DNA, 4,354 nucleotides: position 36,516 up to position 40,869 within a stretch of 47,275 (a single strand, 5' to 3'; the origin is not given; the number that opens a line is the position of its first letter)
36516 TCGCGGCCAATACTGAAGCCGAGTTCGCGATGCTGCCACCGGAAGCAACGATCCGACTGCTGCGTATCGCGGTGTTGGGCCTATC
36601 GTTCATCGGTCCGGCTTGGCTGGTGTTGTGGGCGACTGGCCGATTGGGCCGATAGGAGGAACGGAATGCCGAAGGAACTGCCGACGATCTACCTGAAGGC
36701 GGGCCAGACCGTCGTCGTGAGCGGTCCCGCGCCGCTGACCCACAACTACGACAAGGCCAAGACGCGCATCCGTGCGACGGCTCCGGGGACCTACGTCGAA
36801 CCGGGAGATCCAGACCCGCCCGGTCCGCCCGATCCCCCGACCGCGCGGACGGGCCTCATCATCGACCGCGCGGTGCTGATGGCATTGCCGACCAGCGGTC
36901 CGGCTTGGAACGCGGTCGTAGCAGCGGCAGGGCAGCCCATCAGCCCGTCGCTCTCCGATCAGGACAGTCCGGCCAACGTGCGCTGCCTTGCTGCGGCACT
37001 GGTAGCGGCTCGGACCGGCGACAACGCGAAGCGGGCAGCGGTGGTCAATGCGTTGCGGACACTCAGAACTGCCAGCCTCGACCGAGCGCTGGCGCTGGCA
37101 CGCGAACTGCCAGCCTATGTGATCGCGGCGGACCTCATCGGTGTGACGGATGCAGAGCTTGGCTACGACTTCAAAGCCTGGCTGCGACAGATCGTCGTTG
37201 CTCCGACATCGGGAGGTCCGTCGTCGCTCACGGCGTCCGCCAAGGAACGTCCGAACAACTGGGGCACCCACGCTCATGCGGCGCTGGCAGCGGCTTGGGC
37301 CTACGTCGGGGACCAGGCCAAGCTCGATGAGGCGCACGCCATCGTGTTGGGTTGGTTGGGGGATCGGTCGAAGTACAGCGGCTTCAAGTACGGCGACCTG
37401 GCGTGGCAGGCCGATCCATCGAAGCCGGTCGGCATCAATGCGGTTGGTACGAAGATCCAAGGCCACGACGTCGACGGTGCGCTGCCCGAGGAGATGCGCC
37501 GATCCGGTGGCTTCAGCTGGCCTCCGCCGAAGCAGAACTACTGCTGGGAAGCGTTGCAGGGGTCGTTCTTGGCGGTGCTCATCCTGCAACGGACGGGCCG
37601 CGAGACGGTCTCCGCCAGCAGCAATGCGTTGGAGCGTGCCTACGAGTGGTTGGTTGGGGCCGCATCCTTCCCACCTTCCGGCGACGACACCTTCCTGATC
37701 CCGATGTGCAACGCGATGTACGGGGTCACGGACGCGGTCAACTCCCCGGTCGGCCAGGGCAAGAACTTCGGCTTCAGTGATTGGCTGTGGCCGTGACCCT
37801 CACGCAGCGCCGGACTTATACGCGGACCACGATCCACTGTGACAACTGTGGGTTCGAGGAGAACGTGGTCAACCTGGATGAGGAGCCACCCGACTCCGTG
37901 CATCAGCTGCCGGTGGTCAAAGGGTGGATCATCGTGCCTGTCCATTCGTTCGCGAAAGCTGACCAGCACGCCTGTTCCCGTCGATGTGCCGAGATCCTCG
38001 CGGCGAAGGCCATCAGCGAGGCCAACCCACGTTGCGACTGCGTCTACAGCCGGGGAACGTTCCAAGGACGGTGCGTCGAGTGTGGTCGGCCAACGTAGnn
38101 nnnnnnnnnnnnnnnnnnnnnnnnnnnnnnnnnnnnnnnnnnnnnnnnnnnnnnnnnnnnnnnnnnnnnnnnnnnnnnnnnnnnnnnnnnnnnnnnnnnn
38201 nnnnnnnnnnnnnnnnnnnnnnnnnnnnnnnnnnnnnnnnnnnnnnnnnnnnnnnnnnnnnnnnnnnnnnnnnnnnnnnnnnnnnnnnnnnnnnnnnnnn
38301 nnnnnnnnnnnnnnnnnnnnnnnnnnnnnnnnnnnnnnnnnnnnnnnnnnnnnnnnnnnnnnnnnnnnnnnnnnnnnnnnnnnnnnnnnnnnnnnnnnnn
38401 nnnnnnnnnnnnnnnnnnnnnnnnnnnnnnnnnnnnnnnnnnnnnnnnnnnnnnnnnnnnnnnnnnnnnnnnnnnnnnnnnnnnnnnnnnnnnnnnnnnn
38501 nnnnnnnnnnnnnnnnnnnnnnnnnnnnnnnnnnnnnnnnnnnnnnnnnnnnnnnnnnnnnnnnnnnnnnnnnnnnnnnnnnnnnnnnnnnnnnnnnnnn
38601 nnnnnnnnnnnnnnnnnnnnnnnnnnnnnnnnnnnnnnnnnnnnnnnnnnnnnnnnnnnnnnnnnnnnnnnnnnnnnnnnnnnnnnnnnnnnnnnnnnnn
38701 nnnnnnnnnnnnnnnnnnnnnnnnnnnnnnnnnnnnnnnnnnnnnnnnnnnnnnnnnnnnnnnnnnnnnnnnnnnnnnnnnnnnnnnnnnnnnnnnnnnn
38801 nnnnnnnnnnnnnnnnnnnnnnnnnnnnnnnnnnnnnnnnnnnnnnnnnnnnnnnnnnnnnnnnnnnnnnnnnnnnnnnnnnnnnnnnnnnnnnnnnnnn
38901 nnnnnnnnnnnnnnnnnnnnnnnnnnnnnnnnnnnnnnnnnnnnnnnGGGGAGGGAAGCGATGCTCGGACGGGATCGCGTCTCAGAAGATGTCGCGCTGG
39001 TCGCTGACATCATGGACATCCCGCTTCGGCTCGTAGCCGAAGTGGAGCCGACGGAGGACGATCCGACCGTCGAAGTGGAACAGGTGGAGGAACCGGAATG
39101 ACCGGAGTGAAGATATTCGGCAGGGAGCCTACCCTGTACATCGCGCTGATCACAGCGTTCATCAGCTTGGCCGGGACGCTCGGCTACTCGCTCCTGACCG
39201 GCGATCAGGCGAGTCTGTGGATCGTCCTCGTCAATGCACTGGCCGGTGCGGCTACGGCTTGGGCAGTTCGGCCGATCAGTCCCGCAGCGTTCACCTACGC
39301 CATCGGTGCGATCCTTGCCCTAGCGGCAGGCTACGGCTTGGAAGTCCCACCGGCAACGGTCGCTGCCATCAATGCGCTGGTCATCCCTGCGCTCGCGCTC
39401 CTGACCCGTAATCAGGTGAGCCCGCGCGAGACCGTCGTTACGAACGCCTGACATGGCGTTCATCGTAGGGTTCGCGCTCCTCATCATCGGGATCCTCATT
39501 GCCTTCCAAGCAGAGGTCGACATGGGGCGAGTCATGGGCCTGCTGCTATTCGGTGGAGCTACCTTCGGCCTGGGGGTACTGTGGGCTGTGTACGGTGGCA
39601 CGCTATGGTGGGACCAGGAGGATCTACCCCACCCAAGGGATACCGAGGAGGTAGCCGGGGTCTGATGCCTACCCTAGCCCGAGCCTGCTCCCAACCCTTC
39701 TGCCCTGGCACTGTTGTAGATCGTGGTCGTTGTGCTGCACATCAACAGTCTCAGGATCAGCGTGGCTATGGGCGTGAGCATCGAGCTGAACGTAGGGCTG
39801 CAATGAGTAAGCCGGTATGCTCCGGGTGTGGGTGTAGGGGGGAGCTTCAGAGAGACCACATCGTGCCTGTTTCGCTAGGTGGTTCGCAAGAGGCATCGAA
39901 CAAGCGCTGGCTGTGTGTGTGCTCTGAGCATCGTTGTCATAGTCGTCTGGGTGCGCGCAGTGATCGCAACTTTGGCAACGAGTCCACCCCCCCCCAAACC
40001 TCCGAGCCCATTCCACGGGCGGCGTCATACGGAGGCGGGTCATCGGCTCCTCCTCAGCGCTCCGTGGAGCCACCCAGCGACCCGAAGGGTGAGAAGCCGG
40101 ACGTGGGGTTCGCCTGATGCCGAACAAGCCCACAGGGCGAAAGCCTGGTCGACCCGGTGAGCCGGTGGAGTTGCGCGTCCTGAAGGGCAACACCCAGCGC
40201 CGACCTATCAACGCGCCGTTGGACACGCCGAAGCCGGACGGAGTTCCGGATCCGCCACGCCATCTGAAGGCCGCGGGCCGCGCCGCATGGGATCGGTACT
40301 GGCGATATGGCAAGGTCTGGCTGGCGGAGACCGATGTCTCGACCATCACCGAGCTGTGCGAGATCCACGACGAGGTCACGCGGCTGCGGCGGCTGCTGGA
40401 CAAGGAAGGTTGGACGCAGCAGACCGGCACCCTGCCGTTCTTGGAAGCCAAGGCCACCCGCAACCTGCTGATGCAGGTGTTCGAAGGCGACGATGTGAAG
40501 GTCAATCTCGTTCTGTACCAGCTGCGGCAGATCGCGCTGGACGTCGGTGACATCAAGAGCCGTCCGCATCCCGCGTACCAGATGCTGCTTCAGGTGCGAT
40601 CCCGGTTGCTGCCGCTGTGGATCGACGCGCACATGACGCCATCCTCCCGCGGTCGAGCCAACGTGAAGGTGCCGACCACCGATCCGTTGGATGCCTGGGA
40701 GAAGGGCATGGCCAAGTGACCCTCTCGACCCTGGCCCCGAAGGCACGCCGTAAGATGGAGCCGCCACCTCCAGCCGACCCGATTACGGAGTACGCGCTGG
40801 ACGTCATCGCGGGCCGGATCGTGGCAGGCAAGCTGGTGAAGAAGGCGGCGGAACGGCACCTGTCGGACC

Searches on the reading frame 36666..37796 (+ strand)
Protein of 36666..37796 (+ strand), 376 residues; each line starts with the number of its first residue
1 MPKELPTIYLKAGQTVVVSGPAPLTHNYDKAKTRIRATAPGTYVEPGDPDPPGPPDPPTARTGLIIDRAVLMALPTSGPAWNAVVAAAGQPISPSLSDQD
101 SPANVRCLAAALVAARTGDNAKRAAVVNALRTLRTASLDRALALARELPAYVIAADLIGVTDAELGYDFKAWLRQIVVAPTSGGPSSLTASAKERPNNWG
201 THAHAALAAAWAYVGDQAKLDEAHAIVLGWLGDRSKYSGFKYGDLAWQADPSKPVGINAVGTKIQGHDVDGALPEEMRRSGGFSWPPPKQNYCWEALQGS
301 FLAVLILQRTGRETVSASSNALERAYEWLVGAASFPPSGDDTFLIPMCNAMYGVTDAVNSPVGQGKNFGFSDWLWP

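Call 28: search_protein_families(library=pfam, proteins=[window:36666-37796:+], max_evalue=0.001)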
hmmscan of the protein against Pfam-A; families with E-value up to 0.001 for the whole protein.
window:36666-37796:+ (376 aa): 1 family
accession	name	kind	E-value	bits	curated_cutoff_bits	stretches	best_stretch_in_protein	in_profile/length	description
PF05426.18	Alginate_lyase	-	1.9e-07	31.3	22.2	1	168-332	142-268/275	Alginate lyase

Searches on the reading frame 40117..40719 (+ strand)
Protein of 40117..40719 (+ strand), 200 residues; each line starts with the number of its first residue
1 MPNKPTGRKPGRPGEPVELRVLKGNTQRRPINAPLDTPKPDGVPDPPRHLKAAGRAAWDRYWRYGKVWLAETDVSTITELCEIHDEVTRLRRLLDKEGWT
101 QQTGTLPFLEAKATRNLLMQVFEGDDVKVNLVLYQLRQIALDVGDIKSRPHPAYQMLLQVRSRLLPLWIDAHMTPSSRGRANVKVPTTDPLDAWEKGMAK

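Call 28: search_protein_families(library=pfam, proteins=[window:40117-40719:+], max_evalue=0.001)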
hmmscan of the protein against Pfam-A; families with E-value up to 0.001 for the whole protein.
window:40117-40719:+ (200 aa): 1 family
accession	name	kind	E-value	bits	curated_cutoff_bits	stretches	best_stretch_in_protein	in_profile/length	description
PF05119.17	Terminase_4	-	2.6e-05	25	24.7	0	57-104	4-53/98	Phage terminase, small subunit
